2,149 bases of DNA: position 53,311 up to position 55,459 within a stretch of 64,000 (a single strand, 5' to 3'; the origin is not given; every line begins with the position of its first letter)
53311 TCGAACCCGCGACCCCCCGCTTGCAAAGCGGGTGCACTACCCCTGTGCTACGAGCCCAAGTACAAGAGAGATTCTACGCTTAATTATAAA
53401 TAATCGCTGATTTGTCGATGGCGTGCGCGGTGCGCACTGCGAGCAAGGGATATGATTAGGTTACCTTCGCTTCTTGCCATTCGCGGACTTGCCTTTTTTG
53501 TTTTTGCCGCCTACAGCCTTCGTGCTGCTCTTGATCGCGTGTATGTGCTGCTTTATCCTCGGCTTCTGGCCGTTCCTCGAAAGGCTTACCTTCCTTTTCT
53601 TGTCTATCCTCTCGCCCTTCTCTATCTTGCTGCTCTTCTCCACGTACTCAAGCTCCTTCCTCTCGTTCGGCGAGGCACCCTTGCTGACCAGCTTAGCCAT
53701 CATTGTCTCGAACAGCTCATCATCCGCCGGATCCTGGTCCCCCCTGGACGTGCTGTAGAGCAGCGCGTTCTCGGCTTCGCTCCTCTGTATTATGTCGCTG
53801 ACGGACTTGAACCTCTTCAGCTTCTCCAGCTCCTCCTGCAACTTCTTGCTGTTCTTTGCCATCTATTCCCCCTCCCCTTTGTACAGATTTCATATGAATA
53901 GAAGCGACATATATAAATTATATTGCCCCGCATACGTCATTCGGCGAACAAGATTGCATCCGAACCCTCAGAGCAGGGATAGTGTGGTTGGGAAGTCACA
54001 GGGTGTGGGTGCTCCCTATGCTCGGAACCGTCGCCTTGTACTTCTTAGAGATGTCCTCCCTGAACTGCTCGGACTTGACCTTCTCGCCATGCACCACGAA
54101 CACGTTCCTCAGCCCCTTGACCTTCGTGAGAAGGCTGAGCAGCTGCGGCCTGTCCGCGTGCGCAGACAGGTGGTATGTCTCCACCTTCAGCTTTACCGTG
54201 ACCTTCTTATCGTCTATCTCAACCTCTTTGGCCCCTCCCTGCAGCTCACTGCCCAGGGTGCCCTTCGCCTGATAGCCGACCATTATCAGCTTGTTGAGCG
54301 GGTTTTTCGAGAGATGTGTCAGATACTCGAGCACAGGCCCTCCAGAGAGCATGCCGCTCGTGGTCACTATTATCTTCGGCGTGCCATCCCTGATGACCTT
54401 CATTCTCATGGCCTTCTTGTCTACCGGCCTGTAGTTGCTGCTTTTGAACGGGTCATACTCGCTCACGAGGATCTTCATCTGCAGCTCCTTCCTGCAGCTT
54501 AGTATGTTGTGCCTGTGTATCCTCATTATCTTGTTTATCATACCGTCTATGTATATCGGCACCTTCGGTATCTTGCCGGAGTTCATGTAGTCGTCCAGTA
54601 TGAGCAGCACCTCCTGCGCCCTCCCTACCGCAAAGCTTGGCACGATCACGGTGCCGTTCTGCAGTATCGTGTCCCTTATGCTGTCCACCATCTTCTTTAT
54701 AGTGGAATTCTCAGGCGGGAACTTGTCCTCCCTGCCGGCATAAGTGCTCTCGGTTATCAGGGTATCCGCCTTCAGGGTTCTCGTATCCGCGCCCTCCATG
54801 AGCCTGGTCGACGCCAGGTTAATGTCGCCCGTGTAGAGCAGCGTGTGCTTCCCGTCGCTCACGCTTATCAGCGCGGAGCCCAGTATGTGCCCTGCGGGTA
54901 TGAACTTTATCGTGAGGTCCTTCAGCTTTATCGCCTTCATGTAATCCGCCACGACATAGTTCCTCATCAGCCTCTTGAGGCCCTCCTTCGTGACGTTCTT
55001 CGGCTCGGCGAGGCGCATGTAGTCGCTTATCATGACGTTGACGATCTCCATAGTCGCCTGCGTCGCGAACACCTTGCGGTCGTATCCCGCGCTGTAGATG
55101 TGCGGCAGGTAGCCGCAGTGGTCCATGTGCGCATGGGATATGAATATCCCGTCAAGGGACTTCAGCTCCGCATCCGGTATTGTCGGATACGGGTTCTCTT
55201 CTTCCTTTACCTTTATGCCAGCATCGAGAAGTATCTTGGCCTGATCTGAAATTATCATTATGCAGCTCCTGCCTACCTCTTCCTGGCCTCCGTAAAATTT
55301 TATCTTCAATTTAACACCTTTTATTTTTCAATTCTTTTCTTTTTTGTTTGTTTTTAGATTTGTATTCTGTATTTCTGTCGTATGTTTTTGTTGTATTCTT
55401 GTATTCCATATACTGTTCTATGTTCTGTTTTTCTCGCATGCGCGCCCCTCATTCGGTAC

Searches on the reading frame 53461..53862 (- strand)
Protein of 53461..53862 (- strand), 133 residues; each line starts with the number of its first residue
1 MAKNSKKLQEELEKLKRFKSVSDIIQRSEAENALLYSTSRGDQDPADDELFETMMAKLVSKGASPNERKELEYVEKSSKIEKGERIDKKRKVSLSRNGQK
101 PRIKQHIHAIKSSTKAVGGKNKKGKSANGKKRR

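Call 7: search_protein_families(library=pfam, proteins=[window:53461-53862:-], max_evalue=0.1)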
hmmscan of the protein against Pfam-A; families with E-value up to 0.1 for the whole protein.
window:53461-53862:- (133 aa): 0 families

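Call 10: search_protein_families(library=phrogs, proteins=[window:53461-53862:-], max_evalue=0.1)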
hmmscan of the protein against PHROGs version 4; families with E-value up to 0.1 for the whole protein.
window:53461-53862:- (133 aa): 0 families

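Call 29: find_encoding_contigs(protein=window:53461-53862:-, flank=8000, max_places=10)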
Protein window:53461-53862:- (133 aa): 13 contigs read that carry it; 10 places shown.
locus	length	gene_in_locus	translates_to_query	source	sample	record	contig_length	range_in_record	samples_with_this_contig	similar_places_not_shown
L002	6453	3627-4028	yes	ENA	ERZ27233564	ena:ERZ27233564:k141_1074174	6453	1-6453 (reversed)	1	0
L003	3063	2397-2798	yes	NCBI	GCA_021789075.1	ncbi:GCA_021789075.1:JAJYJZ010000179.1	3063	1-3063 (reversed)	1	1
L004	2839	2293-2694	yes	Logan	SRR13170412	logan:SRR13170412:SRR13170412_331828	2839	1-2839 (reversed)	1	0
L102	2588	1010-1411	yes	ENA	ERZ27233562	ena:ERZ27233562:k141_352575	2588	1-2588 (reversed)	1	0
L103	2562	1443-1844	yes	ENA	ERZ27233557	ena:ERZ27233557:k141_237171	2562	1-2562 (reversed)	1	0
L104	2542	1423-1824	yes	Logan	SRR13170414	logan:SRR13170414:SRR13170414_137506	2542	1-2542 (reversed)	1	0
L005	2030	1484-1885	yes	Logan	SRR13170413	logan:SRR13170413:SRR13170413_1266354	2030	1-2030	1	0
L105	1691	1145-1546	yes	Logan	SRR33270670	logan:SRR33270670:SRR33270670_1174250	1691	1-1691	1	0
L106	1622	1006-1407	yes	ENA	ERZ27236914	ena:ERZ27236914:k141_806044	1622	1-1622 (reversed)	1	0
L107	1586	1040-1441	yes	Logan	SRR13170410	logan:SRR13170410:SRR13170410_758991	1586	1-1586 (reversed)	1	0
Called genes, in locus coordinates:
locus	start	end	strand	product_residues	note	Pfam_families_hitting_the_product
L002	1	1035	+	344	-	?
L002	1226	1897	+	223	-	-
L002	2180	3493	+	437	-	PF00753:Lactamase_B, PF23023:Anti-Pycsar_Apyc1, PF12706:Lactamase_B_2, PF16661:Lactamase_B_6, PF10996:Beta-Casp, PF07521:RMMBL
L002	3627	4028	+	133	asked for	-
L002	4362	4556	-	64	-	-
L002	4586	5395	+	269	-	-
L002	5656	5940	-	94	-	-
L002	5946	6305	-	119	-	-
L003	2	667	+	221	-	?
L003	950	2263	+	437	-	PF00753:Lactamase_B, PF23023:Anti-Pycsar_Apyc1, PF12706:Lactamase_B_2, PF16661:Lactamase_B_6, PF10996:Beta-Casp, PF07521:RMMBL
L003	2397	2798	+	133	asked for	-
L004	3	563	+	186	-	?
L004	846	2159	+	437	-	PF00753:Lactamase_B, PF23023:Anti-Pycsar_Apyc1, PF12706:Lactamase_B_2, PF16661:Lactamase_B_6, PF10996:Beta-Casp, PF07521:RMMBL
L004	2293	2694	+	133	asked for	-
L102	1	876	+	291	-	?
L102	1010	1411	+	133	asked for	-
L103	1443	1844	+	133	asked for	-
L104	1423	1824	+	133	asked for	-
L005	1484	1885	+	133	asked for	-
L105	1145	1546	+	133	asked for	-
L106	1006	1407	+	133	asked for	-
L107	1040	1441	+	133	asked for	-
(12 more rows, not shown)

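Call 43: search_protein_families(library=ncbifam, proteins=[window:53461-53862:-], max_evalue=0.1)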
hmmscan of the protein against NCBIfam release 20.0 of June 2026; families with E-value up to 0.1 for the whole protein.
window:53461-53862:- (133 aa): 2 families
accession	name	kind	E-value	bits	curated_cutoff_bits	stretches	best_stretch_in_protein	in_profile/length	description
NF003207.0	PRK04171.2-2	equivalog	0.025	13.9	250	1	45-121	103-179/222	ribosome biogenesis protein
TIGR01681.1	HAD-SF-IIIC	subfamily_domain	0.066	14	35.75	1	9-88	26-107/132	HAD-IIIC family phosphatase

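Call 44: search_protein_families(library=padloc, proteins=[window:53461-53862:-], max_evalue=0.1)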
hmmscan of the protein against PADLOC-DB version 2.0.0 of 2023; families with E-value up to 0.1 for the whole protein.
window:53461-53862:- (133 aa): 0 families

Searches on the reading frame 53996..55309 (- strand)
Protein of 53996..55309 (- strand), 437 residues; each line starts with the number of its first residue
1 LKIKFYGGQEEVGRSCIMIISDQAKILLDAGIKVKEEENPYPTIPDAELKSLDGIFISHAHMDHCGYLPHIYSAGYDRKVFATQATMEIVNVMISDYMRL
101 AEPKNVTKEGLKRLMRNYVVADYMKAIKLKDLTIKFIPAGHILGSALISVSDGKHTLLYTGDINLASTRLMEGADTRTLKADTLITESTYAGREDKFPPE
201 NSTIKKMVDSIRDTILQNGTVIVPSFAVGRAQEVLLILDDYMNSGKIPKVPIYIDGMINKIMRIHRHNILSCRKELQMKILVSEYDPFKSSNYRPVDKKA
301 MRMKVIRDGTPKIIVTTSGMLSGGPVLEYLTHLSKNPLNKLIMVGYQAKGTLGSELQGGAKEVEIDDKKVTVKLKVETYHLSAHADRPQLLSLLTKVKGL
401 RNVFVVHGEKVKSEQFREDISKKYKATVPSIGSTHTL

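Call 7: search_protein_families(library=pfam, proteins=[window:53996-55309:-], max_evalue=0.1)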
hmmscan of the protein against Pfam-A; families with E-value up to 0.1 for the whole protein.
window:53996-55309:- (437 aa): 7 families
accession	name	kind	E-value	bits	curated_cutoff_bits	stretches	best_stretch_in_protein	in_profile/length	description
PF10996.14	Beta-Casp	-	2.2e-29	102.9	27.7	1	231-356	1-120/120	Beta-Casp domain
PF07521.17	RMMBL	-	1e-13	51.5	21.6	1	370-426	2-58/63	Zn-dependent metallo-hydrolase RNA specificity domain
PF12706.13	Lactamase_B_2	-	4.3e-12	46.5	27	1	25-195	2-171/200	Beta-lactamase superfamily domain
PF16661.11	Lactamase_B_6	-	2.1e-11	44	27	1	21-178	4-177/193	Metallo-beta-lactamase superfamily domain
PF00753.33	Lactamase_B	-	5.1e-10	40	22.7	1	13-174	5-161/196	Metallo-beta-lactamase superfamily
PF19583.5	ODP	-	4.2e-05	24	27.2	1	17-169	6-142/194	ODP family beta lactamase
PF23023.1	Anti-Pycsar_Apyc1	-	0.022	14.7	50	1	49-173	51-177/250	Anti-Pycsar protein Apyc1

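Call 9: find_encoding_contigs(protein=window:53996-55309:-, flank=10000, max_places=10)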
Protein window:53996-55309:- (437 aa): 8 contigs read that carry it; 5 places shown.
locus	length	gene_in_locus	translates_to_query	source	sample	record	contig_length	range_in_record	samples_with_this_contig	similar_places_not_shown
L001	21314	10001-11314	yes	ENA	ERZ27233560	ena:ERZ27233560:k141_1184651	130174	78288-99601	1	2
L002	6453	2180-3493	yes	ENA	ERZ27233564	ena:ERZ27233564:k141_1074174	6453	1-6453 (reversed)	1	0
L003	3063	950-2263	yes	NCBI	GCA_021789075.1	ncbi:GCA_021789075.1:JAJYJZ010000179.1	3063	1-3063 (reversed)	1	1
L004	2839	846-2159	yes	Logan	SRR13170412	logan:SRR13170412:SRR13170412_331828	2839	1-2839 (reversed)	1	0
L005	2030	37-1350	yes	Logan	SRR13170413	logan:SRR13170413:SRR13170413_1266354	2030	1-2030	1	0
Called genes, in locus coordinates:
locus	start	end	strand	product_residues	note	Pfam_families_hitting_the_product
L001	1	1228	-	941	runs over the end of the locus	PF00330:Aconitase, PF00694:Aconitase_C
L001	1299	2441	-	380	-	PF00348:polyprenyl_synt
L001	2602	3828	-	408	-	PF00155:Aminotran_1_2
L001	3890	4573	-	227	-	PF01902:Diphthami_syn_2_N, PF28410:Diphthami_syn_2_C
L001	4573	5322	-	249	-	PF00730:HhH-GPD, PF00633:HHH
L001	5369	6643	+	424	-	PF27218:MJ0043_C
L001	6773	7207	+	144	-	PF00327:Ribosomal_L30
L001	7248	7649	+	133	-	PF00828:Ribosomal_L27A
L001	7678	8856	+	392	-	PF13439:Glyco_transf_4, PF13579:Glyco_trans_4_4, PF20706:GT4-conflict (weak), PF00534:Glycos_transf_1, PF13692:Glyco_trans_1_4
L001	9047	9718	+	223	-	-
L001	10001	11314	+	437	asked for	PF00753:Lactamase_B, PF23023:Anti-Pycsar_Apyc1, PF12706:Lactamase_B_2, PF16661:Lactamase_B_6, PF10996:Beta-Casp, PF07521:RMMBL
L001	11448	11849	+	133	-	-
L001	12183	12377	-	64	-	-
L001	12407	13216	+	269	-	-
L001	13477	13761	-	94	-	-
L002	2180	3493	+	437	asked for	PF00753:Lactamase_B, PF23023:Anti-Pycsar_Apyc1, PF12706:Lactamase_B_2, PF16661:Lactamase_B_6, PF10996:Beta-Casp, PF07521:RMMBL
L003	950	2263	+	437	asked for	PF00753:Lactamase_B, PF23023:Anti-Pycsar_Apyc1, PF12706:Lactamase_B_2, PF16661:Lactamase_B_6, PF10996:Beta-Casp, PF07521:RMMBL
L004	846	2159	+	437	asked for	PF00753:Lactamase_B, PF23023:Anti-Pycsar_Apyc1, PF12706:Lactamase_B_2, PF16661:Lactamase_B_6, PF10996:Beta-Casp, PF07521:RMMBL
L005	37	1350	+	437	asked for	PF00753:Lactamase_B, PF23023:Anti-Pycsar_Apyc1, PF12706:Lactamase_B_2, PF16661:Lactamase_B_6, PF10996:Beta-Casp, PF07521:RMMBL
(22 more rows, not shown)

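Call 12: find_related_loci(query=window:53996-55309:-, collection=genome_contigs, flank=10000)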
Query window:53996-55309:- (437 aa) in genome_contigs; peptide patterns used: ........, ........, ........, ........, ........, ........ (x = any residue, [..] = any of these).
364 stretches matched a pattern; 266 encode a relative of the query (tblastn E <= 1e-3); the best 80 are kept; 80 distinct loci.
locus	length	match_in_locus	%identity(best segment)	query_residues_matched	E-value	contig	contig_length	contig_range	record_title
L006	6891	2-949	86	122-437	7e-179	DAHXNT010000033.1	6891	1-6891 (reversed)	MAG TPA_asm: Candidatus Micrarchaeota archaeon isolate clean1789 NODE_33_length_6891_cov_2.160556, whole genome shotgun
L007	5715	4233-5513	45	1-431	1e-115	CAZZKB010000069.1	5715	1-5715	MAG TPA_asm: Candidatus Micrarchaeota archaeon isolate SRP135725_co3_81 genome assembly, contig: NODE_20313_length_5715_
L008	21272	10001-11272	39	1-412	2e-92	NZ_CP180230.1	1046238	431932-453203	Candidatus Nanosalina sp. VS9-1 chromosome, complete genome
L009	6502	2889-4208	37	1-425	2e-91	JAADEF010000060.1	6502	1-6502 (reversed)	MAG: Candidatus Nanohalarchaeota archaeon isolate L_MetaBat.18 contig-127_15843, whole genome shotgun sequence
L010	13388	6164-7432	39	1-412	8e-91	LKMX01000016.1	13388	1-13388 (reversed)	MAG: Nanohaloarchaea archaeon PL-Br10_U2g27 PL-BRINE-C4292, whole genome shotgun sequence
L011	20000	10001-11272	37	1-412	2e-89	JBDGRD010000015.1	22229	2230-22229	MAG: Candidatus Nanohaloarchaea archaeon isolate DAL-Ass_40_74C4R DAL-Ass_40_74C4R_15, whole genome shotgun sequence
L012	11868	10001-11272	38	1-412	1e-89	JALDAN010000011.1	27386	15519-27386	MAG: Candidatus Nanohalarchaeota archaeon isolate NHA29 k141_219425_length_27386_cov_24.9476, whole genome shotgun seque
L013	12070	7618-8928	37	7-430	4e-89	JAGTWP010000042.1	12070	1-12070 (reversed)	MAG: Candidatus Altarchaeum sp. isolate GA_1_1 NODE_890_length_12077_cov_1493.163118, whole genome shotgun sequence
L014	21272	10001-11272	37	1-412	5e-89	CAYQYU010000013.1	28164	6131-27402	MAG TPA_asm: uncultured archaeon isolate SRP185896_co2_102 genome assembly, contig: NODE_789_length_28164_cov_5.765413,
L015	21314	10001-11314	38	1-422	8e-88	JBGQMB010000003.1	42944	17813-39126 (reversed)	MAG: Candidatus Micrarchaeia archaeon isolate OBJ2_061818_150_3 k141_488860_length_42944_cov_12.2433, whole genome shotg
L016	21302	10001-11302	36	1-422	1e-87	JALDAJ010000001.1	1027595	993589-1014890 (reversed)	MAG: Candidatus Nanohalarchaeota archaeon isolate NHA25 k141_89014_length_1027595_cov_20.6981, whole genome shotgun sequ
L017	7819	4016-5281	38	1-410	1e-87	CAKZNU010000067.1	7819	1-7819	MAG TPA_asm: uncultured euryarchaeote isolate ERR2683643_bin.0_CONCOCT_v1.1_MAG genome assembly, contig: ERZ1034569.1415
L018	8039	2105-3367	36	1-410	1e-87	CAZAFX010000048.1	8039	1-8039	MAG TPA_asm: uncultured archaeon isolate SRP185896_co2_172 genome assembly, contig: NODE_12223_length_8039_cov_3.428231,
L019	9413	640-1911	37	1-412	4e-87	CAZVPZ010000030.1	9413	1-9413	MAG TPA_asm: uncultured archaeon isolate SRP185896_co1_382 genome assembly, contig: NODE_6219_length_9413_cov_7.794294,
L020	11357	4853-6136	36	1-412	3e-87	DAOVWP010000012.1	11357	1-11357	MAG TPA_asm: Candidatus Nanohaloarchaea archaeon isolate CSMAG_1734 CSMAG_1734_k141_5277237_length_11357_cov_18.0875, wh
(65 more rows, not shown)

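Call 48: find_related_loci(query=window:53996-55309:-, collection=metagenome_contigs, flank=10000)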
Query window:53996-55309:- (437 aa) in metagenome_contigs; peptide patterns used: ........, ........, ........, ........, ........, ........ (x = any residue, [..] = any of these).
493 stretches matched a pattern; 280 encode a relative of the query (tblastn E <= 1e-3); the best 80 are kept; 80 distinct loci.
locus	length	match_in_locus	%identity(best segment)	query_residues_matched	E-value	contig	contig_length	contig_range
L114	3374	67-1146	87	78-437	0e+0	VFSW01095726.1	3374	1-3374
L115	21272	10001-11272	39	1-412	2e-91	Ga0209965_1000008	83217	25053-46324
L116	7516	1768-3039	39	1-412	2e-91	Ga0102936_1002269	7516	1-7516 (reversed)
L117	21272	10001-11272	39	1-412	2e-91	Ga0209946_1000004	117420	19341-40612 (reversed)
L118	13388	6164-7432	39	1-412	6e-91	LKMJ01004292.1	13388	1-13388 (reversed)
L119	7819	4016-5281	38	1-410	9e-88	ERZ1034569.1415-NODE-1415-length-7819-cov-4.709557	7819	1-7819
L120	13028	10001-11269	38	1-412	7e-88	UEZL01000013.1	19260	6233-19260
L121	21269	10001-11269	37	1-412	4e-87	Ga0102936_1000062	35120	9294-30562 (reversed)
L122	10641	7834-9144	37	7-430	5e-87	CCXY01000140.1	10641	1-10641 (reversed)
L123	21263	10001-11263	38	1-410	6e-87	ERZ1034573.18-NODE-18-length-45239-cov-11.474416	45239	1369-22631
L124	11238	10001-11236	38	1-402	1e-86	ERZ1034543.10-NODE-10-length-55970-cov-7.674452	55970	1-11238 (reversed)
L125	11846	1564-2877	37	7-430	2e-86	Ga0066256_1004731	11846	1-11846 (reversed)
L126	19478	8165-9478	37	7-430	2e-86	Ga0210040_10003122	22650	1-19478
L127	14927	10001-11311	37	7-430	2e-86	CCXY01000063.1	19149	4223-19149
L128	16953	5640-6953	37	7-430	2e-86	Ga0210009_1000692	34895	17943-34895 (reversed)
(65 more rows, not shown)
